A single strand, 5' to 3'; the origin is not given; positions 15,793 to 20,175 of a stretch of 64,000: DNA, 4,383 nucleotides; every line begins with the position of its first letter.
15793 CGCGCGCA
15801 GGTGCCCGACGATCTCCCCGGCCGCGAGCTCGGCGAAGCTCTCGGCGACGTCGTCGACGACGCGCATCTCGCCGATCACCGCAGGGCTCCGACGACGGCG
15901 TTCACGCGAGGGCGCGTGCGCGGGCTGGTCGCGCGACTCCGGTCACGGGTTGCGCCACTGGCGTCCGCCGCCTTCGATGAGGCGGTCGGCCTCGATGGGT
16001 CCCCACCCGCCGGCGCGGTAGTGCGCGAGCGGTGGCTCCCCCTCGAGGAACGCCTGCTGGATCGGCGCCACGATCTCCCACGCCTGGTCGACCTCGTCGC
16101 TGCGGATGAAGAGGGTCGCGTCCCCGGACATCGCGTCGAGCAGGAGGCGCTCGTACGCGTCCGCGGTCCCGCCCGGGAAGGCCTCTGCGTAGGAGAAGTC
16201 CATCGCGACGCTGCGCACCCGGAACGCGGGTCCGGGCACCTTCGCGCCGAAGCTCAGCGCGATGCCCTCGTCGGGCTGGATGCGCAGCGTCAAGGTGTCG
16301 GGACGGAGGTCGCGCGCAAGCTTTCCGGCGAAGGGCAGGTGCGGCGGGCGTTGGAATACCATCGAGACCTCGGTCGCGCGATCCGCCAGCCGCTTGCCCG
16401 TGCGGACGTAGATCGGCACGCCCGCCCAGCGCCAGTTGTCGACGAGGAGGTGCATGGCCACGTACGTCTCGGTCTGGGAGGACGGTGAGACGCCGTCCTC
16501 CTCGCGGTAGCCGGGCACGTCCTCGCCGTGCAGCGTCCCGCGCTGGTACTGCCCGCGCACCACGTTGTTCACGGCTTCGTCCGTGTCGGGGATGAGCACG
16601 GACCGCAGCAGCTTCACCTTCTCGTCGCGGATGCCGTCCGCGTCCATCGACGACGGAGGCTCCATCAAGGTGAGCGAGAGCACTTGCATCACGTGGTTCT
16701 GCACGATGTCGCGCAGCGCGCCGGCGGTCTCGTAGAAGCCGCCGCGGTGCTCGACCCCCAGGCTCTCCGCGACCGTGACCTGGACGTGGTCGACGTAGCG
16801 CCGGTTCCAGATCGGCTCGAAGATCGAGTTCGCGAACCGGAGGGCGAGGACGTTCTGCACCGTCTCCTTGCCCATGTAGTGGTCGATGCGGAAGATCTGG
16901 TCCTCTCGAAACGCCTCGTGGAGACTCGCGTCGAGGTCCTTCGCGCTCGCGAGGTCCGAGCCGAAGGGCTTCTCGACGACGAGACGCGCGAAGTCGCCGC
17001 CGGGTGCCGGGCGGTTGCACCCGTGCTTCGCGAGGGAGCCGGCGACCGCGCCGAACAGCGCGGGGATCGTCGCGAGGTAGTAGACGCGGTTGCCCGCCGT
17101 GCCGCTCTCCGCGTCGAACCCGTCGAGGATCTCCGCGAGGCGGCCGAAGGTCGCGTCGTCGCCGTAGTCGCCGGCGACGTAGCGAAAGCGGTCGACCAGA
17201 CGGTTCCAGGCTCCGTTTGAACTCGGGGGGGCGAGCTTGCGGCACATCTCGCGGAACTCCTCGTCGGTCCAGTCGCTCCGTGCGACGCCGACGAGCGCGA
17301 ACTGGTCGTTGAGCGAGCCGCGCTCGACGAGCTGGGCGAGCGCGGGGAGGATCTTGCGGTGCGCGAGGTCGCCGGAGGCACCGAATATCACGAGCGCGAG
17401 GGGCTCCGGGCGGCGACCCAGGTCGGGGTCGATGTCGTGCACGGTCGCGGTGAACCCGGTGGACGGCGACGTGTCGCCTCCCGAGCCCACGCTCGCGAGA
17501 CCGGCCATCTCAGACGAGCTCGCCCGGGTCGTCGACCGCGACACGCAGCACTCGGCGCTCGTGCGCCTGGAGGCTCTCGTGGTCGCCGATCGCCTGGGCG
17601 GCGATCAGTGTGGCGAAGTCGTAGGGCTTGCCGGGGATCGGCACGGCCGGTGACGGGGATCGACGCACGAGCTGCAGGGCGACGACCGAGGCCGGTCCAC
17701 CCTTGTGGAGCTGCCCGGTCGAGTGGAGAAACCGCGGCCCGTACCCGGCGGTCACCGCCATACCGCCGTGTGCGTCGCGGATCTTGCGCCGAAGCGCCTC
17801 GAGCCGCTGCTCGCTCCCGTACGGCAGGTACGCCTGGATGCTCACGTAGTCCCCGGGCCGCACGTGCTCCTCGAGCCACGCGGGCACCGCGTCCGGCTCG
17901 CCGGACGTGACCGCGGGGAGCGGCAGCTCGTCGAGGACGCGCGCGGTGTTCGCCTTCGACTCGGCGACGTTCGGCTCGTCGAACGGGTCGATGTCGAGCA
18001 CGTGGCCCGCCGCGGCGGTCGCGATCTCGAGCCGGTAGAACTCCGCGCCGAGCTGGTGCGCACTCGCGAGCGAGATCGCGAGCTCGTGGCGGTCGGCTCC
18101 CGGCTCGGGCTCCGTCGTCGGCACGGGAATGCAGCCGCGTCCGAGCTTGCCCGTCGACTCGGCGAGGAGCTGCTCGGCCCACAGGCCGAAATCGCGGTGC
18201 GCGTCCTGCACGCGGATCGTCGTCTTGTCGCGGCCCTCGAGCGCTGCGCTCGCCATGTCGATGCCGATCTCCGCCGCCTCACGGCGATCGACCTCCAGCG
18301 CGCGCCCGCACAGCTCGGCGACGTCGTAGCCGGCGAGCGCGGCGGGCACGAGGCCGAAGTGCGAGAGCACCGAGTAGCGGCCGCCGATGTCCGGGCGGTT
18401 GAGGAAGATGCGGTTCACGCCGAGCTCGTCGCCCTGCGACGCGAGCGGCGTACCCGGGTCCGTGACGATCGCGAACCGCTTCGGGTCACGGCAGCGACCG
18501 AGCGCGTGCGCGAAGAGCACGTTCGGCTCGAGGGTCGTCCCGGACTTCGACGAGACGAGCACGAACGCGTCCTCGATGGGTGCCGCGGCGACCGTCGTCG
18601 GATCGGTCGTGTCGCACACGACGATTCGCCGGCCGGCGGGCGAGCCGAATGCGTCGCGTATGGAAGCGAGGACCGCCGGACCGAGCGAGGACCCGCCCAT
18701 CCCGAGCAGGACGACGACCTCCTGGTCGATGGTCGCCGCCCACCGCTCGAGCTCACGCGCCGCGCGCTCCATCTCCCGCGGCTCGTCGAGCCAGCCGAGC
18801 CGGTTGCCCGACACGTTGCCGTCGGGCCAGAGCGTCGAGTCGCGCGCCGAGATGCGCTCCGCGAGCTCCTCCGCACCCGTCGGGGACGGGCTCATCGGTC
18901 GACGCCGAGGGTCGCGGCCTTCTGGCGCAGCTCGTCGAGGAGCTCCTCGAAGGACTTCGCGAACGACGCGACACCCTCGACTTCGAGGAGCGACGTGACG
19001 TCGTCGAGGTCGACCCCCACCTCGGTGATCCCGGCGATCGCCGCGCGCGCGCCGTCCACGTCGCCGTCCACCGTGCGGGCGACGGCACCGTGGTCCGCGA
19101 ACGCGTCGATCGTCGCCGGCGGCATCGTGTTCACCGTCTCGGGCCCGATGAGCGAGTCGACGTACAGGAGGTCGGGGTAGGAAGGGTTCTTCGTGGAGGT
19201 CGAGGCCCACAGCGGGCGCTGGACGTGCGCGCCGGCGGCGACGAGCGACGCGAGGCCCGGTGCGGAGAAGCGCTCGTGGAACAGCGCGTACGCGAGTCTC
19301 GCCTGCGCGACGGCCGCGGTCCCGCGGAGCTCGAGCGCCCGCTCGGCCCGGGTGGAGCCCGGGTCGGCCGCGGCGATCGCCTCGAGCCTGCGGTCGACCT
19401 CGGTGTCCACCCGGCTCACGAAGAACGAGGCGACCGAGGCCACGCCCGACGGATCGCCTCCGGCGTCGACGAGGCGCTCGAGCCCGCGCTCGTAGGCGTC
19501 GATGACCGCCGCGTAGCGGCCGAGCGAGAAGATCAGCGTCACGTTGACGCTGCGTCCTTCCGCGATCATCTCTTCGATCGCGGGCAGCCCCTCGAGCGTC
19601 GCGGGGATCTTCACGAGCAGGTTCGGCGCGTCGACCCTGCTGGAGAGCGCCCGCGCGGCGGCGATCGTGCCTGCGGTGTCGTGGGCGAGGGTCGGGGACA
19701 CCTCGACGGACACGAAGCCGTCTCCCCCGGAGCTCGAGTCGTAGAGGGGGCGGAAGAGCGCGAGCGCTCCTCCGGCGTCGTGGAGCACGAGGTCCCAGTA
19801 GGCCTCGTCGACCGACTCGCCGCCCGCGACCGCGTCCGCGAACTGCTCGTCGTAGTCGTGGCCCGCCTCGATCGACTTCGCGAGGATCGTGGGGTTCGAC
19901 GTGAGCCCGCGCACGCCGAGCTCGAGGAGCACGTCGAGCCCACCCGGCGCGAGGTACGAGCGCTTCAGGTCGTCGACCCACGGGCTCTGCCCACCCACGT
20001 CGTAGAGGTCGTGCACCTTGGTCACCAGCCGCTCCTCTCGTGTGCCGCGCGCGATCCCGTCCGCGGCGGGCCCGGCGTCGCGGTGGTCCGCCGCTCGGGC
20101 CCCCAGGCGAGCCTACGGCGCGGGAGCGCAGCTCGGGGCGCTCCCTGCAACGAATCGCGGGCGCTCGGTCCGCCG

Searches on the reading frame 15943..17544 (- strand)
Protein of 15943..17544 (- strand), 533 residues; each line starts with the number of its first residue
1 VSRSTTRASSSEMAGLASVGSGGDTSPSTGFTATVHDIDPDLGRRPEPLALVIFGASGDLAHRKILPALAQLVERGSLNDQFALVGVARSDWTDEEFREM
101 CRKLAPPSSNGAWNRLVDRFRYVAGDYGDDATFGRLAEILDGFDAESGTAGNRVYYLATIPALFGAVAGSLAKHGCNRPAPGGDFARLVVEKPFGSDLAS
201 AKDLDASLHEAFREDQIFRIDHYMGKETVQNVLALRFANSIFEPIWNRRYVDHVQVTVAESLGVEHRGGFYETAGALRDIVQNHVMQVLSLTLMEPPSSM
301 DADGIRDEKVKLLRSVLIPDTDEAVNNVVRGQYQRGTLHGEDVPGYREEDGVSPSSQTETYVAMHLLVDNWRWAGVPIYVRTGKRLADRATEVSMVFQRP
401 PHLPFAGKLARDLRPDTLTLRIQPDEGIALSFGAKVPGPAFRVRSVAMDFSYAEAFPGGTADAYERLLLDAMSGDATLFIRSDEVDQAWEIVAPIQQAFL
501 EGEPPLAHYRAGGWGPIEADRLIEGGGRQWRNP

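Call 87: search_protein_families(library=pfam, proteins=[window:15943-17544:-], max_evalue=0.00001)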
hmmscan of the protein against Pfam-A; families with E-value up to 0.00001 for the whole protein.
window:15943-17544:- (533 aa): 2 families
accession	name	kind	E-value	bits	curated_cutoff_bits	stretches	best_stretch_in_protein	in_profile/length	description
PF02781.21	G6PD_C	-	3e-118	394.6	27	1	233-531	1-296/296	Glucose-6-phosphate dehydrogenase, C-terminal domain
PF00479.28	G6PD_N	-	7.9e-59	199.8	22.1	1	52-231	1-183/183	Glucose-6-phosphate dehydrogenase, NAD binding domain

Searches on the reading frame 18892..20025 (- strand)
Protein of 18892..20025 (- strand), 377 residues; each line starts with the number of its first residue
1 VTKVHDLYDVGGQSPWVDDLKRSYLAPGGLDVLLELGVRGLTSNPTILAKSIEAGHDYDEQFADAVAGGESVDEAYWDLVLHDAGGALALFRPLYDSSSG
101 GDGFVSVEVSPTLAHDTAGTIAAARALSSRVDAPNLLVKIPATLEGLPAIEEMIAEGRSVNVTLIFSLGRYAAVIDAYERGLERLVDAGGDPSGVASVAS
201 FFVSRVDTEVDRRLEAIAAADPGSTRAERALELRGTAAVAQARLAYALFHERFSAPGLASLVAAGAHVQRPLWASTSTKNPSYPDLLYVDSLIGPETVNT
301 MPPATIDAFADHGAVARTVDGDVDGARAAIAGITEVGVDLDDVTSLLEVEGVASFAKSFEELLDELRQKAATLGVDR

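Call 7: search_protein_families(library=pfam, proteins=[window:18892-20025:-], max_evalue=0.01)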
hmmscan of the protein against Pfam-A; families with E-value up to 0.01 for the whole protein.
window:18892-20025:- (377 aa): 1 family
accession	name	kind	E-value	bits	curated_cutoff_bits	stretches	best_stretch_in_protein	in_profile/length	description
PF00923.25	TAL_FSA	-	1e-73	248.6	27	1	16-365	2-284/285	Transaldolase/Fructose-6-phosphate aldolase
